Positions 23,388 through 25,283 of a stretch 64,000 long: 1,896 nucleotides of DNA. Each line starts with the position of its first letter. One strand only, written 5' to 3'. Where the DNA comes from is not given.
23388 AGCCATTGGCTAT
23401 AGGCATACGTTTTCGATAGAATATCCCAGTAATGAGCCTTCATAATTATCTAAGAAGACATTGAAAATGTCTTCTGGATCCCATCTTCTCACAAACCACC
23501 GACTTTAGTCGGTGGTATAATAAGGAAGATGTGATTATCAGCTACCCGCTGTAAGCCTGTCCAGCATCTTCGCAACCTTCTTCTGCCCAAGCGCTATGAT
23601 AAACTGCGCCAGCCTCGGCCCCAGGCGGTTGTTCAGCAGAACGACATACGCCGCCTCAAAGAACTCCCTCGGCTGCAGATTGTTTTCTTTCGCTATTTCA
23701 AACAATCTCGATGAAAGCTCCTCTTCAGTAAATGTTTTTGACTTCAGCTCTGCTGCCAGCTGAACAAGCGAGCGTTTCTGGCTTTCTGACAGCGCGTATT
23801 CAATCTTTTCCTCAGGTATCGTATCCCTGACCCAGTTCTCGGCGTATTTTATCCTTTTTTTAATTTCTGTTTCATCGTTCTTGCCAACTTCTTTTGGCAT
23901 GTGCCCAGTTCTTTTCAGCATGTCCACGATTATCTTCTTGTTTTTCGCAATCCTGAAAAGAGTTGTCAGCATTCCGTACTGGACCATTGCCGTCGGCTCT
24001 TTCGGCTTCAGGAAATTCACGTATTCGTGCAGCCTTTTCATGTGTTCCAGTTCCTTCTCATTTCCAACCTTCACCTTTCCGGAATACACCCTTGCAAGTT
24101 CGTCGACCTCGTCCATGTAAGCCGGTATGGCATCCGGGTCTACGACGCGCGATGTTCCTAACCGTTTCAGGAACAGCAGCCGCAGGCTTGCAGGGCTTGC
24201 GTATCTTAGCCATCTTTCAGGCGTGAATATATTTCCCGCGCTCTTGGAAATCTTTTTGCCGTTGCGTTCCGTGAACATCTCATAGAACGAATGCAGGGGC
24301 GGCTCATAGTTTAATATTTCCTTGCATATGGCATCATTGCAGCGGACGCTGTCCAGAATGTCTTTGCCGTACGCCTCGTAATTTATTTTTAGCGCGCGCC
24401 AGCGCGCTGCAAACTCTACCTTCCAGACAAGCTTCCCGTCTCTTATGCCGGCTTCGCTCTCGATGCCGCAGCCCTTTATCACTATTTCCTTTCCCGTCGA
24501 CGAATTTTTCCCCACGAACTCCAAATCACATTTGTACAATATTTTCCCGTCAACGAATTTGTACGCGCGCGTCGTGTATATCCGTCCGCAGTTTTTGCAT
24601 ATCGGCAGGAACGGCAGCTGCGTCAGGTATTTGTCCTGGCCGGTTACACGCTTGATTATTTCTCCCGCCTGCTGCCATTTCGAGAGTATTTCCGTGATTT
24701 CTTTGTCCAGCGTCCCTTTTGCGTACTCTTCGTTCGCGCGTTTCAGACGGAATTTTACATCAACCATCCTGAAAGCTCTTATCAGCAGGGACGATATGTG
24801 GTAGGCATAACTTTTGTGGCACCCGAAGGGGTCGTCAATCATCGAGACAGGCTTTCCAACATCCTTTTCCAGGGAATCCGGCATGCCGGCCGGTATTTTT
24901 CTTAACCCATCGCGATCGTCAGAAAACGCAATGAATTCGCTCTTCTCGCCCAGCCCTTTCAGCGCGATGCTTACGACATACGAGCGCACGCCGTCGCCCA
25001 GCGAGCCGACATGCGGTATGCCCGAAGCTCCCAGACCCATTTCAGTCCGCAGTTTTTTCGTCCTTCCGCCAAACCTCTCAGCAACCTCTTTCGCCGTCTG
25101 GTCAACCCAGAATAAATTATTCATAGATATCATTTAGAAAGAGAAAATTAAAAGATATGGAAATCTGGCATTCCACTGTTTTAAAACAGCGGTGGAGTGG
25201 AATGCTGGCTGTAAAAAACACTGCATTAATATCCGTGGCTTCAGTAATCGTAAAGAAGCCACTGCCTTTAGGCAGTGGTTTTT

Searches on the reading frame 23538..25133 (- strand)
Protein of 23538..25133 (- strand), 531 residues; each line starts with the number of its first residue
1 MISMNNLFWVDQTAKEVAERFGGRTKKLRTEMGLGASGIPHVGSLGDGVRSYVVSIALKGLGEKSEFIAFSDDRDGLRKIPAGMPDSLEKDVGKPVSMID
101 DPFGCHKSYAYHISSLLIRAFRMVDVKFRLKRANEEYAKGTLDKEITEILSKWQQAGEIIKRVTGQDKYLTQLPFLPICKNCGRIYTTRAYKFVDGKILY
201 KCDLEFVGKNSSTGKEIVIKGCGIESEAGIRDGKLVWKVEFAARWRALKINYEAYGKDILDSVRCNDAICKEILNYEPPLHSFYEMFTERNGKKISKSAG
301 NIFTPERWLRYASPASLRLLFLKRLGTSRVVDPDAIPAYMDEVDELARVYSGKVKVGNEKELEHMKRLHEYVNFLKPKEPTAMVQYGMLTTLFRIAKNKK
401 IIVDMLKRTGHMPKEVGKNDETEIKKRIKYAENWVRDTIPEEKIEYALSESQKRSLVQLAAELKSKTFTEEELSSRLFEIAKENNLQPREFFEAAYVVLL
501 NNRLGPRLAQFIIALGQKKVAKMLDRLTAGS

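Call 25: search_protein_families(library=pfam, proteins=[window:23538-25133:-])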
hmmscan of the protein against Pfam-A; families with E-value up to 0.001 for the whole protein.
window:23538-25133:- (531 aa): 2 families
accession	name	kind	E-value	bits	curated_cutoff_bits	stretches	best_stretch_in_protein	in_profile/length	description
PF01921.24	tRNA-synt_1f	-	1.2e-92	311.1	27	1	8-372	2-357/360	tRNA synthetases class I (K)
PF19269.4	Anticodon_2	-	0.00018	22.4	23.6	1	445-525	57-138/141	Anticodon binding domain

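Call 31: find_homologous_proteins(query=window:23538-25133:-, max_evalue=1e-50)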
Query window:23538-25133:- (531 aa): 3028 proteins with E <= 1e-50 among 8000 candidates; the best 120 are listed.
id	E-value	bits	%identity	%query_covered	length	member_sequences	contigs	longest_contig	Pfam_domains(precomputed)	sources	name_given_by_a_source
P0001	0.0e+0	1193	100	99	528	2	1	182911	PF01921.25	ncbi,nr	ncbi:MAG: lysine--tRNA ligase [Candidatus Aenigmarchaeota archaeon]|nr:lysine--tRNA ligase [Candidat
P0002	0.0e+0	1035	86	99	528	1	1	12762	PF01921.25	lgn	-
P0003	0.0e+0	1010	83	98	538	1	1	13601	PF01921.25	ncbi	-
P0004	4.5e-238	809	66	98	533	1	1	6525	PF19269.5,PF01921.25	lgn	-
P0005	2.9e-230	784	64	98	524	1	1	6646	PF19269.5,PF01921.25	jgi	jgi:lysyl-tRNA synthetase class 1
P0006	6.3e-230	782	67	98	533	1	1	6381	PF19269.5,PF01921.25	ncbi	-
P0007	8.2e-230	782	65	98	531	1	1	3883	PF19269.5,PF01921.25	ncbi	-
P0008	1.3e-229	781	65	99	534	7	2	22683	PF19269.5,PF01921.25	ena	-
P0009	5.1e-227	773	65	98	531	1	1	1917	PF01921.25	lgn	-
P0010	1.4e-226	771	64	98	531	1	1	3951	PF01921.25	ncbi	-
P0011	1.4e-226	771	65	98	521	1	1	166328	PF01921.25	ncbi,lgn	-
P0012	3.3e-226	770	65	98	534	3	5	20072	PF01921.25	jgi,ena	-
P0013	7.8e-226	769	64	98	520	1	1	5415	PF19269.5,PF01921.25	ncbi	-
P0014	2.5e-224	764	65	98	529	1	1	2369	PF19269.5,PF01921.25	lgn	-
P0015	4.0e-224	763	65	98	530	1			PF19269.5,PF01921.25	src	-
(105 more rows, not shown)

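Call 32: find_encoding_contigs(protein=P0002, flank=10000, max_places=3)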
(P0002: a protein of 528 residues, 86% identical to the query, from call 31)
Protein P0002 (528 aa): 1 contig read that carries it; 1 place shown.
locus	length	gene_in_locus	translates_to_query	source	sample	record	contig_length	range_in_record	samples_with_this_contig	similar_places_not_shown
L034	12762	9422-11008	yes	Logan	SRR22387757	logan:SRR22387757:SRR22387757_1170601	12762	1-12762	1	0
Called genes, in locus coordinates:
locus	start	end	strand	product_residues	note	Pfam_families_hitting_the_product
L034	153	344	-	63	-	-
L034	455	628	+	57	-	-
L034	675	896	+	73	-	PF04255:DUF433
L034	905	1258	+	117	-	PF18478:PIN_10 (weak), PF18480:DUF5615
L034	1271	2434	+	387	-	PF13231:PMT_2, PF02366:PMT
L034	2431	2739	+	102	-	-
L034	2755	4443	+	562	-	PF02543:Carbam_trans_N, PF16861:Carbam_trans_C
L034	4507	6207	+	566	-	PF13231:PMT_2, PF02366:PMT (weak)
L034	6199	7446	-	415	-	PF02163:Peptidase_M50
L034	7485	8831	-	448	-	PF00696:AA_kinase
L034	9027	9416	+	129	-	PF13404:HTH_AsnC-type, PF13412:HTH_24, PF01037:AsnC_trans_reg (weak)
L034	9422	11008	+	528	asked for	PF01921:tRNA-synt_1f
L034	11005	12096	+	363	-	PF00535:Glycos_transf_2, PF10111:Glyco_tranf_2_2, PF13641:Glyco_tranf_2_3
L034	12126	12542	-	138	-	PF00293:NUDIX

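Call 33: find_encoding_contigs(protein=P0003, flank=10000, max_places=3)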
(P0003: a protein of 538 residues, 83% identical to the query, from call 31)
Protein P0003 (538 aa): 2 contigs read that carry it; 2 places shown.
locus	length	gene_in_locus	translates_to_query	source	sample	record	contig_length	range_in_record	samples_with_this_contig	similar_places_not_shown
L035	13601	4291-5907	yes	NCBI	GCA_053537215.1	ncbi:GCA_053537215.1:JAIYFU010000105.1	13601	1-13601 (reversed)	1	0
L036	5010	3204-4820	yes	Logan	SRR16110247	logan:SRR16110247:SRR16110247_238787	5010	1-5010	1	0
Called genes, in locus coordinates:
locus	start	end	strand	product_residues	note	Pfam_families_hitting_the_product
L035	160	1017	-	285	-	PF01113:DapB_N, PF05173:DapB_C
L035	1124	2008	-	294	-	PF00701:DHDPS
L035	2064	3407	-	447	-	PF00696:AA_kinase, PF22468:ACT_9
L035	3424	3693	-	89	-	-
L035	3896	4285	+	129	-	PF13404:HTH_AsnC-type, PF13412:HTH_24, PF08279:HTH_11 (faint)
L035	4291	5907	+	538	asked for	PF01921:tRNA-synt_1f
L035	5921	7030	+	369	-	PF00535:Glycos_transf_2, PF10111:Glyco_tranf_2_2, PF13641:Glyco_tranf_2_3, PF13632:Glyco_trans_2_3 (weak)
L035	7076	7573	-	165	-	PF00293:NUDIX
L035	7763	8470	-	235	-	PF14528:LAGLIDADG_3 (faint)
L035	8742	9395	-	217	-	PF01209:Ubie_methyltran (weak), PF13489:Methyltransf_23, PF13847:Methyltransf_31, PF08241:Methyltransf_11, PF08242:Methyltransf_12, PF13649:Methyltransf_25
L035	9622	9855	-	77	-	-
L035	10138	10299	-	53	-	-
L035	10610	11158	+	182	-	-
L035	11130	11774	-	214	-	PF00730:HhH-GPD, PF00633:HHH (weak)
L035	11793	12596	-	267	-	PF12679:ABC2_membrane_2 (faint), PF01061:ABC2_membrane, PF12698:ABC2_membrane_3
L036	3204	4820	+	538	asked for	PF01921:tRNA-synt_1f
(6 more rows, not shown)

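Call 34: find_encoding_contigs(protein=P0001, flank=10000, max_places=2)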
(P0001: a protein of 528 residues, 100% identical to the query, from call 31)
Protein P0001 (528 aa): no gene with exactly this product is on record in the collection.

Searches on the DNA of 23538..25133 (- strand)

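Call 38: search_with_rna_model(model_id=R1, sources=[L034, L035, L036], max_evalue=1)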
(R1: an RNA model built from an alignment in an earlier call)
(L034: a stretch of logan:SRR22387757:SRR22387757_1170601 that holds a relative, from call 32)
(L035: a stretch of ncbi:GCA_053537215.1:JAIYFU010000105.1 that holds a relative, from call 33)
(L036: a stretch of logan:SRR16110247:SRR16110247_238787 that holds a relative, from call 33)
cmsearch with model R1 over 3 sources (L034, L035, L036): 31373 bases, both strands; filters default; matches with E-value up to 1: 0.
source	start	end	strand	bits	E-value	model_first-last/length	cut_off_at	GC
